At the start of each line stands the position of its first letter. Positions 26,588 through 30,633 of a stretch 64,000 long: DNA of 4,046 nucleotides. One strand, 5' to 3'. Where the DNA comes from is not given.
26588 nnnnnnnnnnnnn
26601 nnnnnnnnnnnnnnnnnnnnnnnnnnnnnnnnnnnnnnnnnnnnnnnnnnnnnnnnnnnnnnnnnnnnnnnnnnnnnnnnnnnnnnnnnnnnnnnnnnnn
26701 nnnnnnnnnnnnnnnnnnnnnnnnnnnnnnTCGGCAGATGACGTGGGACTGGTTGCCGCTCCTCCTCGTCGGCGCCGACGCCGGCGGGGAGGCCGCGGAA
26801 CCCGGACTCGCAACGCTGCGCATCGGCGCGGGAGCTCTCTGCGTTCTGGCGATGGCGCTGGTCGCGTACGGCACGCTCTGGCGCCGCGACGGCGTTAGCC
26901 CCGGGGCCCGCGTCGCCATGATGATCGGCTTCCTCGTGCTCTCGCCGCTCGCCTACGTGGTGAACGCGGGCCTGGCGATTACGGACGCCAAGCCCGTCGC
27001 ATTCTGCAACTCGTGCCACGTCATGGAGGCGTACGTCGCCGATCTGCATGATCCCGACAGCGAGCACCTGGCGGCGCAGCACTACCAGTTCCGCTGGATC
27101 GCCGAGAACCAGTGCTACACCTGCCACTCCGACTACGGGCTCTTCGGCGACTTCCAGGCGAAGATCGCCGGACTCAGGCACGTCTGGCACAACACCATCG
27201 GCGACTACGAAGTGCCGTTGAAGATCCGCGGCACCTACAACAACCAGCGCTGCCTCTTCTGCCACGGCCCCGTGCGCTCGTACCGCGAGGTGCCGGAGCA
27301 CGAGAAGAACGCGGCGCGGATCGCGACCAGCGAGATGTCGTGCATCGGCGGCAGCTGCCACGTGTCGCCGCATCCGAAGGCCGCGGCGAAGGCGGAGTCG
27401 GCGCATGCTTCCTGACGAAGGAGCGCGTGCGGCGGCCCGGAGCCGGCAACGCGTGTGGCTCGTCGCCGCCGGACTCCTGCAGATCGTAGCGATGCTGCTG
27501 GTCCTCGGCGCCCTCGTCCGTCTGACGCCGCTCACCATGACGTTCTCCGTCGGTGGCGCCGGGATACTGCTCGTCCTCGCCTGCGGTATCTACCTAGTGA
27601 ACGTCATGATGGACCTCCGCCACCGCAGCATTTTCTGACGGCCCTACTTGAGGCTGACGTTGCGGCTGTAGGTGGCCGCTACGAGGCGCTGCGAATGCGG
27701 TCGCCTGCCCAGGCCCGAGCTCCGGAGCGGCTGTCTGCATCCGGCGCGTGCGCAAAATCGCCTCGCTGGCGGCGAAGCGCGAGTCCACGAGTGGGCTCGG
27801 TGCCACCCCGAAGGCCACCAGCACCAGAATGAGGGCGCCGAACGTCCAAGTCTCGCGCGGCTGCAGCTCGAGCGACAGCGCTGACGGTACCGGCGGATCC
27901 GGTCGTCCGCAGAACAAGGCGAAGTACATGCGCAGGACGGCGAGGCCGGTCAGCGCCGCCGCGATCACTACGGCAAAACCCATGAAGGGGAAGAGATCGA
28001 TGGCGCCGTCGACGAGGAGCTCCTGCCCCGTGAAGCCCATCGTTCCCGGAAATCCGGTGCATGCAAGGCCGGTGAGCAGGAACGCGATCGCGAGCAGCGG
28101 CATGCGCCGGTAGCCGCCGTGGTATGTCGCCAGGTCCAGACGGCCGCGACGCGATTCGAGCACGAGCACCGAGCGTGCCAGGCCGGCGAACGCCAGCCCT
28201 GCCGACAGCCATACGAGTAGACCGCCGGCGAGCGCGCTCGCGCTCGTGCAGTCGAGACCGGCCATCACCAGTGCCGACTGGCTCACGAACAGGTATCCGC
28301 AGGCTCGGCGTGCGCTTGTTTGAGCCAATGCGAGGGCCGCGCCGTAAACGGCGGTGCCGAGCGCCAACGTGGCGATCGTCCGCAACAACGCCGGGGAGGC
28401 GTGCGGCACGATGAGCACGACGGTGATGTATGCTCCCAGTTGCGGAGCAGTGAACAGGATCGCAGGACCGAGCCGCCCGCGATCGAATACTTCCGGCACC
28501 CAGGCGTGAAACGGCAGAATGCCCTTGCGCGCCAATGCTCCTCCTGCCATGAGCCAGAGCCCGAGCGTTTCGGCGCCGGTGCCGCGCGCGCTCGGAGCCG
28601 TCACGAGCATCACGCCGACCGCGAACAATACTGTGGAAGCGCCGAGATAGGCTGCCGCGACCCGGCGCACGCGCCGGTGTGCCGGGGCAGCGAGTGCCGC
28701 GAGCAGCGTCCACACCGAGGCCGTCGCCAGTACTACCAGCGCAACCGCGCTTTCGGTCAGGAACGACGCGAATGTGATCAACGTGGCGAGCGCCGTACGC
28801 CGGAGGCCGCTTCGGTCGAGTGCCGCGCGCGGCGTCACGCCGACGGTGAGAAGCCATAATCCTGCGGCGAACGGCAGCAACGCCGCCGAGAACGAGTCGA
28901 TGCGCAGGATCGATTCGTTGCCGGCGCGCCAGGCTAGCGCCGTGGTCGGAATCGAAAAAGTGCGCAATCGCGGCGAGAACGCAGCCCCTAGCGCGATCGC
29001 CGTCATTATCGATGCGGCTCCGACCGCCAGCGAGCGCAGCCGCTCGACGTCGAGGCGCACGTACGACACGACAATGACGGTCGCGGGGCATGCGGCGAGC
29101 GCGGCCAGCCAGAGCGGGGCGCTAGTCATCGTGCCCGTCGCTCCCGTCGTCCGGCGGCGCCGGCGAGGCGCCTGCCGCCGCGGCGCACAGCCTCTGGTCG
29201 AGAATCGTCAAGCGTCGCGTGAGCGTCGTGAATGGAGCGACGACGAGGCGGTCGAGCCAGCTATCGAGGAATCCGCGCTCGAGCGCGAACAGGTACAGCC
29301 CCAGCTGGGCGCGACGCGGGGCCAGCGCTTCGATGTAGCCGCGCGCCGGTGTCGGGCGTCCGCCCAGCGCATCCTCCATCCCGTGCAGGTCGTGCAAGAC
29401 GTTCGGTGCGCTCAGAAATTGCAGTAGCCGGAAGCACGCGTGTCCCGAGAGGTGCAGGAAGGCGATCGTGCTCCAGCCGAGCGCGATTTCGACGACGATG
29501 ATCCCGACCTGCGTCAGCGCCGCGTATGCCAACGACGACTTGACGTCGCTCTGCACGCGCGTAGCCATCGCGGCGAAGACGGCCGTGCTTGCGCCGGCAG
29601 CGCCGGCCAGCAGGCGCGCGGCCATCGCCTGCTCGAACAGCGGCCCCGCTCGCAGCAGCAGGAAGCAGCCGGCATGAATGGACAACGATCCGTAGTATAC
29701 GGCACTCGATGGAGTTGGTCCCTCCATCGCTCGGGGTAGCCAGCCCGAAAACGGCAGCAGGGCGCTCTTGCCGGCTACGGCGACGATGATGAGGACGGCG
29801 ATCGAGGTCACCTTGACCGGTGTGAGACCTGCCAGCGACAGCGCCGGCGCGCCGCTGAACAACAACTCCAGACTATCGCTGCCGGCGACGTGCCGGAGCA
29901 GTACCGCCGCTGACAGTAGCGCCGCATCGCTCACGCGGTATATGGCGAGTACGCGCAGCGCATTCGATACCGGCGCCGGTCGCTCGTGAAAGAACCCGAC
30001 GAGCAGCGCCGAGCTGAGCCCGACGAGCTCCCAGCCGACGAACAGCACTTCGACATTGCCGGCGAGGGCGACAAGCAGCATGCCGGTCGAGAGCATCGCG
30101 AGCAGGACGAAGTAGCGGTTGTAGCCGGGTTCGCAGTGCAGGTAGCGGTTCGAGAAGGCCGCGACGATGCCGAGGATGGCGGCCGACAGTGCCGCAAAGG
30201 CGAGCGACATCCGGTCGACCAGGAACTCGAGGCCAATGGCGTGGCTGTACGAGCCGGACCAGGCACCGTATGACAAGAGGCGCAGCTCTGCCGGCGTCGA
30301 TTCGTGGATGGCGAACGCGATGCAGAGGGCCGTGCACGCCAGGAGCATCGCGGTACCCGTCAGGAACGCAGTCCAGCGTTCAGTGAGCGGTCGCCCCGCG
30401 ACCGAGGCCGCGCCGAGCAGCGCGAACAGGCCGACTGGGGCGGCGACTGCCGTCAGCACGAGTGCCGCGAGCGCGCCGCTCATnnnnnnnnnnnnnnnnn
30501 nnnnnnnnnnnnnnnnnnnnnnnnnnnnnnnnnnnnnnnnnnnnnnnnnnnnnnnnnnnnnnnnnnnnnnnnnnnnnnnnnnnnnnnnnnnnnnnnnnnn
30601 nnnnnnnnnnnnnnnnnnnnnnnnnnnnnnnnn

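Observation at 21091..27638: Eight-gene, 28-heme operon resembling a complete but non-canonical inner-membrane-to-cell-surface electron conduit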

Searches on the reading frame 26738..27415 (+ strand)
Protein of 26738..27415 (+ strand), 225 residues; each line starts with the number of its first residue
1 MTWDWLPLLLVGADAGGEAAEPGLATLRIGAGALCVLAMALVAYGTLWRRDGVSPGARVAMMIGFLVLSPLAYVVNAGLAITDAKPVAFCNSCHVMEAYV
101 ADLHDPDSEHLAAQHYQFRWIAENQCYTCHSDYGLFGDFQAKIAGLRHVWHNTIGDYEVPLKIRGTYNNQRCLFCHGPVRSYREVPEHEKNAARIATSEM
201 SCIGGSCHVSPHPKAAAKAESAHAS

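Call 4: search_protein_families(library=pfam, proteins=[window:26738-27415:+], max_evalue=1)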
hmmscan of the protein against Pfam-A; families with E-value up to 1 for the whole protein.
window:26738-27415:+ (225 aa): 5 families
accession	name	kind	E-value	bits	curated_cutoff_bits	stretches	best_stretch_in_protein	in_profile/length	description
PF03264.19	Cytochrom_NNT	-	4.3e-09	36.8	24.1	1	59-163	10-105/174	NapC/NirT cytochrome c family, N-terminal region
PF14537.11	Cytochrom_c3_2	-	6.6e-06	26.9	25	2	166-214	23-69/79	Cytochrome c3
PF22113.1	Mtrc-MtrF_II-IV_dom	-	0.0015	18.5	30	2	85-132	118-165/176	Outer membrane cytochrome MtrC/MtrF-like, domains II/IV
PF14522.11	Cytochrome_C7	-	0.0047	17.2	24.8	2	168-217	12-57/67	Cytochrome c7 and related cytochrome c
PF09699.15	Paired_CXXCH_1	-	0.022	14.9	20.6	0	124-132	7-38/41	Doubled CXXCH motif (Paired_CXXCH_1)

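Call 5: search_protein_families(library=ncbifam, proteins=[window:26738-27415:+], max_evalue=1)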
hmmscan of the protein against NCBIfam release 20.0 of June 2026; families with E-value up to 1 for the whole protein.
window:26738-27415:+ (225 aa): 11 families
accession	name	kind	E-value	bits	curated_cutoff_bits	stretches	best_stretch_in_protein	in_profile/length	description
TIGR03153.1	cytochr_NrfH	equivalog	4.7e-10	39.7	134.2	1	63-208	5-133/138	cytochrome c nitrite reductase small subunit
TIGR02161.1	napC_nirT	subfamily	7.2e-05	22.7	310.6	1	75-162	35-114/185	periplasmic nitrate (or nitrite) reductase c-type cytochrome, NapC/NirT family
TIGR02162.1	torC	equivalog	0.00012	21.5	478.2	1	57-162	16-113/387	pentaheme c-type cytochrome TorC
NF041028.1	decahem_GSU2203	exception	0.00066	19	325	1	117-214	30-114/317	GSU2203 family decaheme c-type cytochrome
NF007906.0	PRK10617.1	equivalog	0.0013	18.6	349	1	60-163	29-124/200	cytochrome c-type protein NapC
NF011606.0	PRK15032.1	equivalog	0.0099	15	455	1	62-155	22-106/390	pentaheme c-type cytochrome TorC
TIGR03146.1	cyt_nit_nrfB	equivalog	0.018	15.3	166.6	1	96-209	10-117/145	cytochrome c nitrite reductase pentaheme subunit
TIGR01905.1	paired_CXXCH_1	subfamily_domain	0.16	11.9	25.2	0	122-132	28-38/41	doubled CXXCH domain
NF041198.1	UshA_like_PCGU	equivalog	0.17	10.4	275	1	89-212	410-512/519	UshA-like (seleno)protein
NF008609.0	PRK11586.1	equivalog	0.32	10.8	230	0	166-185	77-95/149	nitrate reductase cytochrome c-type subunit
NF047727.1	4hemeCytCCctA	equivalog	0.89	9.7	180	0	165-191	53-79/109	tetraheme c-type cytochrome CctA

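Call 36: search_solved_structures(query=window:26738-27415:+, max_evalue=1)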
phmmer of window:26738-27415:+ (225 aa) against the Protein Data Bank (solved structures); distinct sequences matched with E-value up to 1: 2.
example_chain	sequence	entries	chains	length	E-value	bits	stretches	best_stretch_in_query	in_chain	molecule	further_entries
2j7a_C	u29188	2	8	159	8.7e-05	25.4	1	57-177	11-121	CYTOCHROME C QUINOL DEHYDROGENASE NRFH | NAPC/NIRT CYTOCHROME C FAMILY PROTEIN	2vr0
1p2h_A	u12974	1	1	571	0.91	12.3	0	166-224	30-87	flavocytochrome c3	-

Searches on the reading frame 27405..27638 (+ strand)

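Call 4: search_protein_families(library=pfam, proteins=[window:27405-27638:+], max_evalue=1)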
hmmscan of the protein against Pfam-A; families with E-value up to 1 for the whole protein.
window:27405-27638:+ (77 aa): 7 families
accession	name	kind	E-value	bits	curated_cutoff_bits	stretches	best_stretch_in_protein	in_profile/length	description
PF19053.6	EccD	-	0.025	13.9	30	1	7-60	240-291/339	EccD-like transmembrane domain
PF11239.13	DUF3040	-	0.078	13.7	24.7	1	8-62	34-83/84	Protein of unknown function (DUF3040)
PF20990.2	DUF2207_C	-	0.13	12.4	33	1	10-70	130-190/247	Predicted membrane protein (DUF2207) C-terminal domain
PF19613.4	DUF6118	-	0.13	12.1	27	1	8-49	137-178/245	Family of unknown function (DUF6118)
PF08229.16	SHR3_chaperone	-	0.17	11.3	25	1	24-72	62-112/188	ER membrane protein SH3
PF23711.1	DUF7156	-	0.19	12.2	27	1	11-41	20-46/53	Family of unknown function (DUF7156)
PF04335.19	VirB8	-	0.87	9.8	23.2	1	7-44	10-45/213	VirB8 protein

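Call 5: search_protein_families(library=ncbifam, proteins=[window:27405-27638:+], max_evalue=1)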
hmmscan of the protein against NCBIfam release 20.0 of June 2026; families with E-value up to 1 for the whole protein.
window:27405-27638:+ (77 aa): 5 families
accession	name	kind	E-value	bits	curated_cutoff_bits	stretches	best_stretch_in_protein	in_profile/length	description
NF041824.1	daptide_HExxH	equivalog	0.015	14.5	300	1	6-71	307-371/379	daptide biosynthesis intramembrane metalloprotease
NF045570.1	HemSynCtaAAlphapr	equivalog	0.021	13.8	550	1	7-42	30-63/380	heme A synthase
NF047839.1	PspM_Rv2743c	equivalog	0.035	14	80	1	8-59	10-61/220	phage shock envelope stress response protein PspM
NF058603.1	SCO2097_fam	equivalog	0.12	12.8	110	1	9-68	34-86/129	SCO2097 family morphological protein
NF041635.1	STM3941_fam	subfamily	0.38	10.7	40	1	17-70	6-58/157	STM3941 family protein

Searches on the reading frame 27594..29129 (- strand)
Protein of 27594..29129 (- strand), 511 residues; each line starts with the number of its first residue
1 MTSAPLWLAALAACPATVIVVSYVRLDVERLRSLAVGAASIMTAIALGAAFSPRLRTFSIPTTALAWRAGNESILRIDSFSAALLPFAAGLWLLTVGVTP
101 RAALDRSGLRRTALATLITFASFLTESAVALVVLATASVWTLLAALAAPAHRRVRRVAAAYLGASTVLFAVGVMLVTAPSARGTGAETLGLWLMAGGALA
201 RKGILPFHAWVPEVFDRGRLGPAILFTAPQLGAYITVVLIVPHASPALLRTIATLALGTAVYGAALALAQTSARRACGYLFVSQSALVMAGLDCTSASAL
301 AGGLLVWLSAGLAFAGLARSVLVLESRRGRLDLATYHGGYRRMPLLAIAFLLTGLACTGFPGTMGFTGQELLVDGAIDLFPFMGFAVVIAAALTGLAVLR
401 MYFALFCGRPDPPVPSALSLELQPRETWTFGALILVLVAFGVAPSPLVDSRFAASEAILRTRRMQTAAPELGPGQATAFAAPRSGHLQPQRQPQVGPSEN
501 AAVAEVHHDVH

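Call 38: search_protein_families(library=pfam, proteins=[window:27594-29129:-], max_evalue=0.001)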
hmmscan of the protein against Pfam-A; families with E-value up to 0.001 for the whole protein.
window:27594-29129:- (511 aa): 1 family
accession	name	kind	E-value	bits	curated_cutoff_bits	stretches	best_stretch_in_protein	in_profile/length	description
PF00361.26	Proton_antipo_M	-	1.9e-21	77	21.5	1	181-394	75-294/294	NADH:quinone oxidoreductase/Mrp antiporter, TM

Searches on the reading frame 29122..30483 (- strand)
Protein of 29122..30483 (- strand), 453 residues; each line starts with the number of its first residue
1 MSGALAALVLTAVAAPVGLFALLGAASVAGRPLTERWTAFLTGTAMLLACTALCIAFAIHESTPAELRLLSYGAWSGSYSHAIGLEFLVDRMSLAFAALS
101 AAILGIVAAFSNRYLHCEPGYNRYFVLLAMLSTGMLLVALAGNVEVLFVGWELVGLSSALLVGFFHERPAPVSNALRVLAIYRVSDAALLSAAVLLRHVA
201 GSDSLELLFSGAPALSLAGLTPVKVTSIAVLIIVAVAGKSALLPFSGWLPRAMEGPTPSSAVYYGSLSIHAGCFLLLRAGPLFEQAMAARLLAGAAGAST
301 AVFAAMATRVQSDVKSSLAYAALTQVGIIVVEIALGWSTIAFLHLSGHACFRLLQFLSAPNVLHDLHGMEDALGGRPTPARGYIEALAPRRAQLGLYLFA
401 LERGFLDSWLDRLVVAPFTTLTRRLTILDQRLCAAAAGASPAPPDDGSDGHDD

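Call 38: search_protein_families(library=pfam, proteins=[window:29122-30483:-], max_evalue=0.001)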
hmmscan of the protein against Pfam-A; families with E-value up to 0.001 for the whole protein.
window:29122-30483:- (453 aa): 2 families
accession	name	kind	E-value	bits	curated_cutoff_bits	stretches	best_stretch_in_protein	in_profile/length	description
PF00361.26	Proton_antipo_M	-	4.2e-33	115.3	21.5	1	141-369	1-229/294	NADH:quinone oxidoreductase/Mrp antiporter, TM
PF00662.26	Proton_antipo_N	-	3.3e-06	27.3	24.5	1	79-125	5-51/51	NADH-Ubiquinone oxidoreductase (complex I), chain 5 N-terminus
